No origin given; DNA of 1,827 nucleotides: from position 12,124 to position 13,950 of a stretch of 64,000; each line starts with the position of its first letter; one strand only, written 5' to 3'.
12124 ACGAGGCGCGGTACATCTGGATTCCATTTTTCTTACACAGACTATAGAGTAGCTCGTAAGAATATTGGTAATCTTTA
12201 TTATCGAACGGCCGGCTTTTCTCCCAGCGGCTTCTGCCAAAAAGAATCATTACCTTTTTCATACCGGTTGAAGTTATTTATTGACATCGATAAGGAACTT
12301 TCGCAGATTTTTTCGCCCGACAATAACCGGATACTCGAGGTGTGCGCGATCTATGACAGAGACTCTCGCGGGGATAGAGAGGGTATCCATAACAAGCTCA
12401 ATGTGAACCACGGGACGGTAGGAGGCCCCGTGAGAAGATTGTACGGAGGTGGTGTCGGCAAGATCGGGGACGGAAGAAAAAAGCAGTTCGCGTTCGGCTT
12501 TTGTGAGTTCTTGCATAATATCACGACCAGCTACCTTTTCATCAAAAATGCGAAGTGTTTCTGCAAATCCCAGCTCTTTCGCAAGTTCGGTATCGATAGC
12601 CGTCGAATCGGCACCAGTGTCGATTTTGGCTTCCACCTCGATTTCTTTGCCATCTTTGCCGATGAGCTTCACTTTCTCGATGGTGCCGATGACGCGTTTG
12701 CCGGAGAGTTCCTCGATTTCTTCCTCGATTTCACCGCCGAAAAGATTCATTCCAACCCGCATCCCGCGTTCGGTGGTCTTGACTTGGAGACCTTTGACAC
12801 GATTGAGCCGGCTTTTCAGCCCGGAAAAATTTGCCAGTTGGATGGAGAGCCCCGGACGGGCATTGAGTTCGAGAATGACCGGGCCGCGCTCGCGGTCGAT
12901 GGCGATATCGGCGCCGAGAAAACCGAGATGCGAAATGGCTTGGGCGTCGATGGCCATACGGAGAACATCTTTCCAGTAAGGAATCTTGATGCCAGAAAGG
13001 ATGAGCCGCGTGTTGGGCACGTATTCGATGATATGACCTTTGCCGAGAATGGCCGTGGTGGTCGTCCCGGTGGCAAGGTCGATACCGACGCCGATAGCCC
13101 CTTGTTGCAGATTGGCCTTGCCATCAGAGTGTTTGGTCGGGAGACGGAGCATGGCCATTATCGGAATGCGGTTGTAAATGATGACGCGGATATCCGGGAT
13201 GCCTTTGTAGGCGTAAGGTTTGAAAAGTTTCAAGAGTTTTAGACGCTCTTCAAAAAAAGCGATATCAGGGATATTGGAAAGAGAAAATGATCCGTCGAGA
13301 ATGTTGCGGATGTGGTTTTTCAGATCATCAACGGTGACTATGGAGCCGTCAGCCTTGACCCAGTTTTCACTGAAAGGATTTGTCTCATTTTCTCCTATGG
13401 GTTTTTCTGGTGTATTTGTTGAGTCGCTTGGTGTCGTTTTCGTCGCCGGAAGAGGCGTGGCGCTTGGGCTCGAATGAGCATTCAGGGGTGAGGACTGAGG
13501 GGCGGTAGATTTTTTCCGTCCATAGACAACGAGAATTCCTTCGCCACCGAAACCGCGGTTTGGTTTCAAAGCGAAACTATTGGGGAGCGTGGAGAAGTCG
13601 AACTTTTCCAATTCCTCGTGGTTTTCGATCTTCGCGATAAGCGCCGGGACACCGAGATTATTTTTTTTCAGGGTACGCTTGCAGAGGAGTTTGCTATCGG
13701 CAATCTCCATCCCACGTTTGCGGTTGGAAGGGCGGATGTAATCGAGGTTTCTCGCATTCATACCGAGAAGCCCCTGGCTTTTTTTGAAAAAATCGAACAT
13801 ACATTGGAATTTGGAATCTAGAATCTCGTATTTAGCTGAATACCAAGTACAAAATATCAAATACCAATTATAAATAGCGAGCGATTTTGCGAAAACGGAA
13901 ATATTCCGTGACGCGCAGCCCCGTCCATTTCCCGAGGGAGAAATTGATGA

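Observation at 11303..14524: Three-gene operon: 7TM-like membrane protein, RimK-like ATP-grasp fused to a retropepsin-like domain, and a second ATP-grasp ligase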

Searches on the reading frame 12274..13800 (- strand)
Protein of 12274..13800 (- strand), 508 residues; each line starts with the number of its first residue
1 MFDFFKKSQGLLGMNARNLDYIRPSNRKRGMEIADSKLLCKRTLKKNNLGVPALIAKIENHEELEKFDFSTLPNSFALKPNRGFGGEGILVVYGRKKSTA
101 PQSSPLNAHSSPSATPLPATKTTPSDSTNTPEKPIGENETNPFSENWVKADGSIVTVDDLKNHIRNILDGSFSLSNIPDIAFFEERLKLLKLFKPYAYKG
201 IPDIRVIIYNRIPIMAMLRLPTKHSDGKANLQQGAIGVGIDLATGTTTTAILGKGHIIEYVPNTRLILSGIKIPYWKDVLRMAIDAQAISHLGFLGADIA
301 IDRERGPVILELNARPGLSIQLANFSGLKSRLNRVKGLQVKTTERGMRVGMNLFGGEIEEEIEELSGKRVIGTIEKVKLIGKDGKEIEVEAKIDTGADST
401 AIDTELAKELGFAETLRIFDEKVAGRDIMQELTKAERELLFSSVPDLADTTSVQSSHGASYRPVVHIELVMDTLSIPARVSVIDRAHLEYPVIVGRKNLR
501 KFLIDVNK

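Call 3: search_protein_families(library=pfam, proteins=[window:12274-13800:-], max_evalue=0.1)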
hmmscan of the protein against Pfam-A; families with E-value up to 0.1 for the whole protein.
window:12274-13800:- (508 aa): 8 families
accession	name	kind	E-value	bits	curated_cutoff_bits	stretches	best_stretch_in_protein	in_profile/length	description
PF14397.11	ATPgrasp_ST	-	1.2e-65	221.9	31.4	2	145-336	85-277/278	Sugar-transfer associated ATP-grasp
PF05618.17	Zn_protease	-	1.1e-09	38.8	27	1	370-507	1-128/138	Putative ATP-dependent zinc protease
PF14398.11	ATPgrasp_YheCD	-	1.2e-05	25.1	26.8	1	284-320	196-231/255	YheC/D like ATP-grasp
PF02655.19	ATP-grasp_3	-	3e-05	24.6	23.2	1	35-99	2-57/160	ATP-grasp domain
PF08443.16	RimK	-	0.00011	22.3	21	1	281-319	133-170/188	RimK-like ATP-grasp domain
PF13650.11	Asp_protease_2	-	0.00013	23.1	24.3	1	388-413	9-34/90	Aspartyl protease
PF13975.11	gag-asp_proteas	-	0.0045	18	28.2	1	388-414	9-35/92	gag-polyprotein putative aspartyl protease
PF02955.21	GSH-S_ATP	-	0.013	15.4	23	0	195-242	79-124/175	Prokaryotic glutathione synthetase, ATP-grasp domain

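Call 4: search_protein_families(library=ncbifam, proteins=[window:12274-13800:-], max_evalue=0.1)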
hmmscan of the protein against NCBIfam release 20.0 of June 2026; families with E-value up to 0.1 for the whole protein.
window:12274-13800:- (508 aa): 10 families
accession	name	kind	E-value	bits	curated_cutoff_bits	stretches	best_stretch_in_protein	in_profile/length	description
TIGR02291.1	rimK_rel_E_lig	hypoth_equivalog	3.3e-80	269.5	314.2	2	142-337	97-291/317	alpha-L-glutamate ligase-like protein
NF052264.1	retropep_RloA3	equivalog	2.5e-09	37.1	210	1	366-506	17-149/159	retropepsin-like aspartic peptidase RloA3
TIGR00768.1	rimK_fam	subfamily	2.4e-08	33.7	143.4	1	277-319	216-258/276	RimK family alpha-L-glutamate ligase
NF052263.1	retropep_RloA2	exception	2e-07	30.6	250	1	441-507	89-158/170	retropepsin-like aspartic peptidase RloA2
NF052262.1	retropep_RloA1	exception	1.2e-06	28.3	280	1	367-502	23-153/178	retropepsin-like aspartic peptidase RloA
NF040720.1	MptN_Meth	equivalog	8e-05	21.8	350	0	26-98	91-160/291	tetrahydromethanopterin:alpha-L-glutamate ligase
TIGR02068.2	cya_phycin_syn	equivalog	0.0058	14.7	850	1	29-92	206-267/862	cyanophycin synthetase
TIGR03698.1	clan_AA_DTGF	subfamily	0.012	16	57.35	1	377-414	4-43/107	clan AA aspartic protease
TIGR00877.1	purD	equivalog_domain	0.044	12.6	288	0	283-318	259-294/425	phosphoribosylamine--glycine ligase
TIGR02281.1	clan_AA_DTGA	subfamily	0.087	13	57.95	0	388-414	22-48/121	TIGR02281 family clan AA aspartic protease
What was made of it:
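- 12274..13800 (-): Fusion protein (508 aa): an RloC-type ATP-grasp amidoligase followed by a RimB/RloA-type retropepsin-like aspartic peptidase. It has no signal peptide or TM segment. PF14397 at 221.9 bits, TIGR02291 at 269.5 bits, PF05618 at 38.8 bits (calls 3, 4).
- On Rlo system (RloA/RloB/RloC): 269.5 bits for the window protein (call 4). It scores 28-37 bits against the RloA models (call 4).
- Closest known: Cyanophycin synthetase and poly-gamma-glutamate. Different: The proteins in the window itself score negligibly against these families (cyanophycin synthetase 14.7 bits against a cut-off of 850, call 4).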

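Call 12: find_homologous_proteins(query=window:12274-13800:-)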
Query window:12274-13800:- (508 aa): 5866 proteins with E <= 0.001 among 8000 candidates; the best 120 are listed.
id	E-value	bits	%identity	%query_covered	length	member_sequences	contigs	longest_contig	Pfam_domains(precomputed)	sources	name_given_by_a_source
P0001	0.0e+0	1121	100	100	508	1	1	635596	PF05618.18,PF14397.12,PF14398.12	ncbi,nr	ncbi:MAG: sugar-transfer associated ATP-grasp domain-containing protein [Candidatus Moranbacteria ba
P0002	1.0e-262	890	81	100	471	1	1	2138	PF05618.18,PF14397.12,PF14398.12,PF08443.17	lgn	-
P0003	9.8e-258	874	79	100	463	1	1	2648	PF05618.18,PF14397.12,PF14398.12,PF08443.17,PF02655.20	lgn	-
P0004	2.5e-257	872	78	100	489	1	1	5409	PF05618.18,PF14397.12,PF14398.12,PF08443.17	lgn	-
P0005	1.9e-253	860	77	100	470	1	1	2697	PF05618.18,PF14397.12,PF14398.12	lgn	-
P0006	5.6e-251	851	77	100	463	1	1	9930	PF05618.18,PF14397.12,PF14398.12,PF08443.17,PF02655.20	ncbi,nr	ncbi:MAG: sugar-transfer associated ATP-grasp domain-containing protein [bacterium]|nr:sugar-transfe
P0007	1.3e-250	850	77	100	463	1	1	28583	PF05618.18,PF14397.12,PF14398.12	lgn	-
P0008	3.4e-248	842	76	100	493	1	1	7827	PF05618.18,PF14397.12,PF14398.12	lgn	-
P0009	3.6e-247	839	76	100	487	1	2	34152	PF05618.18,PF14397.12,PF08443.17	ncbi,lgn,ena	ncbi:MAG: sugar-transfer associated ATP-grasp domain-containing protein [Patescibacteria group bacte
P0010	3.9e-245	832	74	100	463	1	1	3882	PF05618.18,PF14397.12,PF14398.12,PF08443.17,PF02655.20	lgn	-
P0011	1.0e-244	831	74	100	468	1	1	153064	PF05618.18,PF14397.12,PF08443.17,PF02655.20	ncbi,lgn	-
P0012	1.5e-244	830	75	100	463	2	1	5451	PF05618.18,PF14397.12,PF14398.12,PF02655.20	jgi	jgi:alpha-L-glutamate ligase-like protein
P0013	5.1e-244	828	75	100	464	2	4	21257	PF05618.18,PF14397.12,PF14398.12,PF08443.17,PF02655.20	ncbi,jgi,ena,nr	ncbi:MAG: hypothetical protein A2878_03455 [Candidatus Moranbacteria bacterium RIFCSPHIGHO2_01_FULL_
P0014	9.9e-244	828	75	100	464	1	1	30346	PF05618.18,PF14397.12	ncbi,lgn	ncbi:MAG: sugar-transfer associated ATP-grasp domain-containing protein [Candidatus Moraniibacteriot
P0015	1.1e-243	827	74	100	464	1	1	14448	PF05618.18,PF14397.12,PF14398.12,PF08443.17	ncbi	-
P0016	2.5e-243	826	74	100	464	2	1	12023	PF05618.18,PF14397.12,PF14398.12,PF08443.17,PF02655.20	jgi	jgi:alpha-L-glutamate ligase-like protein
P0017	5.5e-243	825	74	100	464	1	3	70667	PF05618.18,PF14397.12,PF08443.17,PF02655.20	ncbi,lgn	-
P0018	1.8e-242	823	75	100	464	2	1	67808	PF05618.18,PF14397.12,PF14398.12,PF08443.17,PF02655.20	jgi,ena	-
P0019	2.1e-242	823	73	100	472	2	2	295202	PF05618.18,PF14397.12,PF14398.12,PF08443.17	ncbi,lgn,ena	-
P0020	3.6e-242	822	74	100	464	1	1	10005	PF05618.18,PF14397.12,PF14398.12,PF08443.17,PF02655.20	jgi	jgi:alpha-L-glutamate ligase-like protein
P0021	9.9e-242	821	74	100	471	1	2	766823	PF05618.18,PF14397.12,PF14398.12,PF08443.17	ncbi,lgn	ncbi:MAG: sugar-transfer associated ATP-grasp domain-containing protein [Candidatus Moraniibacteriot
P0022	1.3e-241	821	74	100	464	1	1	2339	PF05618.18,PF14397.12,PF14398.12,PF08443.17,PF02655.20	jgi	jgi:alpha-L-glutamate ligase-like protein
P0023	4.7e-241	819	73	100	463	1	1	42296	PF05618.18,PF14397.12,PF14398.12,PF08443.17,PF02655.20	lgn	-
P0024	5.6e-241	818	74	100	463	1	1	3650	PF05618.18,PF14397.12,PF14398.12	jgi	jgi:alpha-L-glutamate ligase-like protein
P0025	1.1e-240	817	73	100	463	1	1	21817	PF05618.18,PF14397.12,PF14398.12,PF08443.17,PF02655.20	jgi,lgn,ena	jgi:alpha-L-glutamate ligase-like protein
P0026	3.0e-239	813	73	100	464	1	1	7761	PF05618.18,PF14397.12,PF14398.12,PF08443.17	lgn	-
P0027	3.0e-239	813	74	100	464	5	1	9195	PF05618.18,PF14397.12,PF14398.12,PF08443.17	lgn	-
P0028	4.7e-239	812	73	100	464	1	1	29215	PF05618.18,PF14397.12,PF14398.12,PF08443.17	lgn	-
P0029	4.8e-239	812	74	100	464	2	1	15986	PF05618.18,PF14397.12,PF14398.12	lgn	-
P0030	1.4e-238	811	72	100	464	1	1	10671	PF05618.18,PF14397.12,PF08443.17,PF02655.20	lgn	-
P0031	1.5e-238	810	73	100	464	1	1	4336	PF05618.18,PF14397.12,PF14398.12,PF08443.17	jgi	-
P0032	2.9e-238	810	73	100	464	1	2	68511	PF05618.18,PF14397.12,PF14398.12,PF08443.17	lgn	-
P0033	5.3e-238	809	72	100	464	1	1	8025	PF05618.18,PF14397.12,PF08443.17,PF02655.20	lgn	-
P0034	9.6e-238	808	73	100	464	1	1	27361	PF05618.18,PF14397.12,PF14398.12,PF08443.17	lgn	-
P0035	9.7e-238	808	73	100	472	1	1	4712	PF05618.18,PF14397.12,PF14398.12,PF08443.17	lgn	-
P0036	1.6e-237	807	73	100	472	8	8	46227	PF05618.18,PF14397.12,PF14398.12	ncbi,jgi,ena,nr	ncbi:MAG: hypothetical protein COZ29_01700 [Candidatus Moranbacteria bacterium CG_4_10_14_3_um_filte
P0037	2.7e-237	806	73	100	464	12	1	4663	PF05618.18,PF14397.12,PF14398.12,PF08443.17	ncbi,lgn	ncbi:MAG: sugar-transfer associated ATP-grasp domain-containing protein [Candidatus Moraniibacteriot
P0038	4.8e-237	805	72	100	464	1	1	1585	PF05618.18,PF14397.12,PF14398.12,PF08443.17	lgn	-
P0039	5.7e-237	805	72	100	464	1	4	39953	PF05618.18,PF14397.12,PF14398.12,PF08443.17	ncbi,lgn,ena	-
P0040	3.3e-236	803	72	100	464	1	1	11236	PF05618.18,PF14397.12,PF14398.12,PF08443.17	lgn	-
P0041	1.8e-235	800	71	100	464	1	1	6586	PF05618.18,PF14397.12,PF14398.12,PF08443.17,PF02655.20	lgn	-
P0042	4.1e-235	799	72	100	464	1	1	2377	PF05618.18,PF14397.12,PF14398.12,PF08443.17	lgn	-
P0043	1.0e-234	798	70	100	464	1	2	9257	PF05618.18,PF14397.12,PF14398.12,PF08443.17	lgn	-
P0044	1.5e-234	797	72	100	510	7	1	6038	PF14397.12,PF14398.12,PF08443.17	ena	-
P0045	1.9e-234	797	72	100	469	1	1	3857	PF05618.18,PF14397.12,PF14398.12,PF02655.20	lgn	-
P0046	4.3e-234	796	72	100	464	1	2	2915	PF05618.18,PF14397.12,PF14398.12,PF08443.17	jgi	-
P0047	5.1e-234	795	72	100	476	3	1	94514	PF05618.18,PF14397.12,PF14398.12,PF08443.17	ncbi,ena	-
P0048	8.8e-234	795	72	100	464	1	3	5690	PF05618.18,PF14397.12,PF14398.12,PF08443.17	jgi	-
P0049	9.3e-234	795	74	97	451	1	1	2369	PF05618.18,PF14397.12,PF14398.12,PF02655.20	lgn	-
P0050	1.4e-233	794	71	100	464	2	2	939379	PF05618.18,PF14397.12,PF14398.12,PF08443.17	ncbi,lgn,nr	ncbi:MAG: sugar-transfer associated ATP-grasp domain-containing protein [Candidatus Moranbacteria ba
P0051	1.8e-233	794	72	100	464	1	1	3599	PF05618.18,PF14397.12,PF14398.12,PF08443.17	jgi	-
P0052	2.4e-233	793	73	97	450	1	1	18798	PF05618.18,PF14397.12,PF14398.12,PF08443.17,PF02655.20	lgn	-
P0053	2.9e-233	793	71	100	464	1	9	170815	PF05618.18,PF14397.12,PF14398.12,PF08443.17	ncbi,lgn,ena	-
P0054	3.0e-233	793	71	100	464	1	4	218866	PF05618.18,PF14397.12,PF14398.12,PF08443.17,PF02655.20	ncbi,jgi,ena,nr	ncbi:MAG: hypothetical protein A2808_03660 [Candidatus Moranbacteria bacterium RIFCSPHIGHO2_01_FULL_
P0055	3.2e-233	793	71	100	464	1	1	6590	PF05618.18,PF14397.12,PF14398.12,PF08443.17,PF02655.20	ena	-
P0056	4.4e-233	792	71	100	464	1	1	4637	PF05618.18,PF14397.12,PF14398.12,PF08443.17,PF02655.20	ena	-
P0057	2.0e-232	790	73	100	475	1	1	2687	PF14397.12,PF14398.12,PF08443.17,PF02655.20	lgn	-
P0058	2.2e-232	790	70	100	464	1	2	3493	PF05618.18,PF14397.12,PF14398.12,PF08443.17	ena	-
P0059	2.7e-232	790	71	100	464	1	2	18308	PF05618.18,PF14397.12,PF14398.12,PF08443.17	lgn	-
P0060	4.0e-232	789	71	100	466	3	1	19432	PF05618.18,PF14397.12,PF08443.17,PF02655.20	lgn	-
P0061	6.6e-232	789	71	100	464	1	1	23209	PF05618.18,PF14397.12,PF14398.12,PF08443.17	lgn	-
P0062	7.1e-232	788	71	100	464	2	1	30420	PF05618.18,PF14397.12,PF14398.12,PF08443.17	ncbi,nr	ncbi:MAG: hypothetical protein E6Q53_00815 [Candidatus Moraniibacteriota bacterium]|nr:MAG: hypothet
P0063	7.8e-232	788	71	100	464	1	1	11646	PF05618.18,PF14397.12,PF14398.12,PF08443.17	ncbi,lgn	-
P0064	1.0e-231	788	72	100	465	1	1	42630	PF05618.18,PF14397.12,PF14398.12,PF02655.20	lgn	-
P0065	8.4e-231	785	73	97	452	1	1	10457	PF13650.12,PF05618.18,PF14397.12,PF14398.12,PF02655.20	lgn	-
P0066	8.7e-231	785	70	100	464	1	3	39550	PF05618.18,PF14397.12,PF14398.12,PF08443.17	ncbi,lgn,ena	-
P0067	3.0e-230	783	70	100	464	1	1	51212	PF05618.18,PF14397.12,PF14398.12,PF08443.17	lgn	-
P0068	8.3e-230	782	70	100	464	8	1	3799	PF05618.18,PF14397.12,PF14398.12,PF08443.17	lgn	-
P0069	2.8e-229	780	69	100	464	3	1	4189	PF05618.18,PF14397.12,PF14398.12,PF08443.17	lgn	-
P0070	3.7e-229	779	72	97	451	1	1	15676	PF05618.18,PF14397.12,PF14398.12,PF08443.17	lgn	-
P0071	3.8e-229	779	72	97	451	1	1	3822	PF05618.18,PF14397.12,PF14398.12,PF08443.17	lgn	-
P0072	4.2e-229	779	70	100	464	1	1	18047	PF05618.18,PF14397.12,PF14398.12,PF08443.17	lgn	-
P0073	7.5e-229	778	70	100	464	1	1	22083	PF05618.18,PF14397.12,PF14398.12,PF08443.17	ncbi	-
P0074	2.0e-228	777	70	100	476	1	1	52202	PF05618.18,PF14397.12,PF14398.12,PF08443.17,PF02655.20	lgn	-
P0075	2.1e-228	777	69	100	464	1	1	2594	PF05618.18,PF14397.12,PF14398.12,PF08443.17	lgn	-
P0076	3.2e-228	776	69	100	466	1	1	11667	PF05618.18,PF14397.12,PF14398.12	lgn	-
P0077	6.5e-228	775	72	97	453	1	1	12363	PF05618.18,PF14397.12,PF08443.17,PF02655.20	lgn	-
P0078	6.5e-228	775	71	100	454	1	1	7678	PF05618.18,PF14397.12,PF14398.12,PF02655.20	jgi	jgi:alpha-L-glutamate ligase-like protein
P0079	1.2e-227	775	70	100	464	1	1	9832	PF05618.18,PF14397.12,PF14398.12,PF08443.17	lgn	-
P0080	2.8e-227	773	70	100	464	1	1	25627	PF05618.18,PF14397.12,PF14398.12,PF08443.17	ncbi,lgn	-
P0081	2.9e-227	773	70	100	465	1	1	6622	PF05618.18,PF14397.12,PF08443.17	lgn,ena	-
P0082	5.4e-227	772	69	100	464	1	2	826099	PF05618.18,PF14397.12,PF08443.17,PF02655.20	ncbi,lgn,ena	-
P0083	1.1e-226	771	70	100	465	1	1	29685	PF14397.12,PF14398.12,PF08443.17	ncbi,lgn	-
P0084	1.4e-226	771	71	97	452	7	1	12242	PF05618.18,PF14397.12,PF14398.12,PF08443.17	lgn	-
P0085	3.8e-226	770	69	100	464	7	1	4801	PF05618.18,PF14397.12,PF14398.12,PF08443.17,PF02655.20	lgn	-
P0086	4.1e-226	769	70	100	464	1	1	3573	PF05618.18,PF14397.12,PF08443.17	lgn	-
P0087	7.2e-226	769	69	100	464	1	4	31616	PF05618.18,PF14397.12,PF08443.17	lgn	-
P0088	1.8e-225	767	69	100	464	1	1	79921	PF14397.12,PF14398.12,PF08443.17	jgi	-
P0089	5.2e-225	766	69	100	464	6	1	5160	PF05618.18,PF14397.12,PF08443.17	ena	-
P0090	8.0e-225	765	69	100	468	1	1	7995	PF05618.18,PF14397.12,PF14398.12,PF08443.17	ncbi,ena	ncbi:MAG: sugar-transfer associated ATP-grasp domain-containing protein [Candidatus Moraniibacteriot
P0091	1.1e-224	765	69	100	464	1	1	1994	PF05618.18,PF14397.12,PF08443.17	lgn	-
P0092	4.8e-224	763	70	100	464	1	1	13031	PF05618.18,PF14397.12,PF14398.12,PF08443.17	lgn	-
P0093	4.8e-224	763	70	100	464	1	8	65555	PF05618.18,PF14397.12,PF14398.12,PF08443.17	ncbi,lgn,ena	-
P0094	6.9e-224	762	70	100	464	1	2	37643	PF05618.18,PF14397.12,PF14398.12,PF08443.17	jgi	jgi:alpha-L-glutamate ligase-like protein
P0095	9.7e-224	762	69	100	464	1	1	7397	PF05618.18,PF14397.12,PF14398.12,PF08443.17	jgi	jgi:alpha-L-glutamate ligase-like protein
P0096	1.0e-223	762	69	100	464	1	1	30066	PF05618.18,PF14397.12,PF14398.12,PF08443.17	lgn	-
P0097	1.2e-223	761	69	100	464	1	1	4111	PF05618.18,PF14397.12,PF14398.12,PF08443.17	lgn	-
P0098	4.3e-223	759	69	100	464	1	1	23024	PF05618.18,PF14397.12,PF14398.12,PF08443.17,PF02655.20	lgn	-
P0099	1.2e-222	758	68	100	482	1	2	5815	PF05618.18,PF14397.12,PF14398.12,PF08443.17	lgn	-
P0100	3.7e-222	756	69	100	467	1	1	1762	PF05618.18,PF14397.12,PF14398.12,PF08443.17,PF02655.20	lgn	-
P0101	4.9e-222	756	69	100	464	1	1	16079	PF05618.18,PF14397.12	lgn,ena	-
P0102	2.6e-221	754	68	100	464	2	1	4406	PF05618.18,PF14397.12,PF14398.12,PF08443.17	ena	-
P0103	5.1e-221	753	68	97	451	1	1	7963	PF05618.18,PF14397.12,PF08443.17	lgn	-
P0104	6.0e-221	752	67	100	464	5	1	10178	PF05618.18,PF14397.12,PF08443.17,PF02655.20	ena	-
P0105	3.1e-220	750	68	100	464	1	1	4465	PF05618.18,PF14397.12,PF14398.12,PF08443.17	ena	-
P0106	4.3e-220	750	70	100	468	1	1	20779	PF05618.18,PF14397.12,PF14398.12,PF08443.17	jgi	jgi:alpha-L-glutamate ligase-like protein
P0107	4.8e-220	749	67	100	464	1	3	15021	PF05618.18,PF14397.12,PF08443.17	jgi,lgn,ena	-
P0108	5.9e-220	749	68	100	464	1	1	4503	PF05618.18,PF14397.12,PF14398.12,PF08443.17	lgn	-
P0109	6.0e-220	749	68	100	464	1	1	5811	PF05618.18,PF14397.12,PF14398.12,PF08443.17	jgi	-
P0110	1.2e-219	748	71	94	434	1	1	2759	PF05618.18,PF14397.12,PF14398.12,PF08443.17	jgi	jgi:alpha-L-glutamate ligase-like protein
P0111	1.3e-219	748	66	100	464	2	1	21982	PF05618.18,PF14397.12,PF08443.17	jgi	-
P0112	1.4e-219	748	71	94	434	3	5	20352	PF05618.18,PF14397.12,PF14398.12,PF08443.17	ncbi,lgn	-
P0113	1.6e-219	748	67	100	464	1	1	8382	PF05618.18,PF14397.12,PF14398.12,PF08443.17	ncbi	-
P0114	1.7e-219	748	68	97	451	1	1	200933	PF14397.12,PF14398.12,PF08443.17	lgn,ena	-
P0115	2.3e-219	747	71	94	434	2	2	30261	PF05618.18,PF14397.12,PF14398.12,PF08443.17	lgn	-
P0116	3.0e-219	747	70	100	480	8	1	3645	PF05618.18,PF14397.12,PF02655.20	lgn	-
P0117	3.2e-219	747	68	100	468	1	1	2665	PF05618.18,PF14397.12,PF14398.12,PF08443.17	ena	-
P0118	5.4e-219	746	68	100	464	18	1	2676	PF05618.18,PF14397.12,PF14398.12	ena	-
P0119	1.2e-218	745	69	100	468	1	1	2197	PF05618.18,PF14397.12,PF08443.17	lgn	-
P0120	1.3e-218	745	71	94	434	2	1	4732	PF05618.18,PF14397.12,PF14398.12,PF08443.17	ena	-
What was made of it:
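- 12274..13800 (-): More than 120 homologue clusters with the same two domains (call 12).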

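Call 16: find_encoding_contigs(protein=P0054, flank=8000, max_places=2)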
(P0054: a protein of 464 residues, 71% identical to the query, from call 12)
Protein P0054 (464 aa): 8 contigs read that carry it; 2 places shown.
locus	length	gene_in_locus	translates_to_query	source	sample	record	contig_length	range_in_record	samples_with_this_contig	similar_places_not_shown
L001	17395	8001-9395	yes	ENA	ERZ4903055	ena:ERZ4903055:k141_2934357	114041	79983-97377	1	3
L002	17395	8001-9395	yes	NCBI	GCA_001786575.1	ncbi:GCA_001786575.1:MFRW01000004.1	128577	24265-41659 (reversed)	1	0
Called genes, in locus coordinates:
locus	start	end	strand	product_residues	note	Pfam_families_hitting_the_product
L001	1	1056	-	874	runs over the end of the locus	PF02739:5_3_exonuc_N, PF01367:5_3_exonuc, PF22619:DNA_polI_exo1, PF00476:DNA_pol_A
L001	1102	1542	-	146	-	PF02367:TsaE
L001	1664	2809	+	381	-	-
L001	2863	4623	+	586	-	PF05157:MshEN (weak), PF00437:T2SSE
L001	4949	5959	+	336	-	PF06068:TIP49 (faint), PF05496:RuvB_N, PF00004:AAA, PF07728:AAA_5, PF17864:AAA_lid_4, PF05491:WHD_RuvB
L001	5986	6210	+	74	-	-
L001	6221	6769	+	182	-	PF03703:bPH_2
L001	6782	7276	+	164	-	PF02075:RuvC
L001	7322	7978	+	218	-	PF14402:7TM_transglut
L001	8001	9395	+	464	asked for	PF14397:ATPgrasp_ST, PF02655:ATP-grasp_3 (faint), PF08443:RimK (faint), PF14398:ATPgrasp_YheCD (faint), PF05618:RimB-like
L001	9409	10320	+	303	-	PF03133:TTL (faint), PF14397:ATPgrasp_ST (faint), PF08443:RimK, PF02222:ATP-grasp (weak), PF02955:GSH-S_ATP, PF07478:Dala_Dala_lig_C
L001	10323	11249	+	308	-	PF02955:GSH-S_ATP, PF14398:ATPgrasp_YheCD (faint), PF08443:RimK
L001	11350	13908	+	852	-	PF00912:Transgly, PF00905:Transpeptidase, PF17957:Big_7 (faint)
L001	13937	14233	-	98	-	PF05258:DciA (weak)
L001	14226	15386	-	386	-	PF00712:DNA_pol3_beta, PF02767:DNA_pol3_beta_2, PF02768:DNA_pol3_beta_3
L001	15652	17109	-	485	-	PF11638:DnaA_N, PF00308:Bac_DnaA, PF01695:IstB_IS21, PF13173:AAA_14 (faint), PF08299:Bac_DnaA_C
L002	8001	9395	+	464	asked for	PF14397:ATPgrasp_ST, PF02655:ATP-grasp_3 (faint), PF08443:RimK (faint), PF14398:ATPgrasp_YheCD (faint), PF05618:RimB-like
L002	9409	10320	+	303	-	PF03133:TTL (faint), PF14397:ATPgrasp_ST (faint), PF08443:RimK, PF02222:ATP-grasp (weak), PF02955:GSH-S_ATP, PF07478:Dala_Dala_lig_C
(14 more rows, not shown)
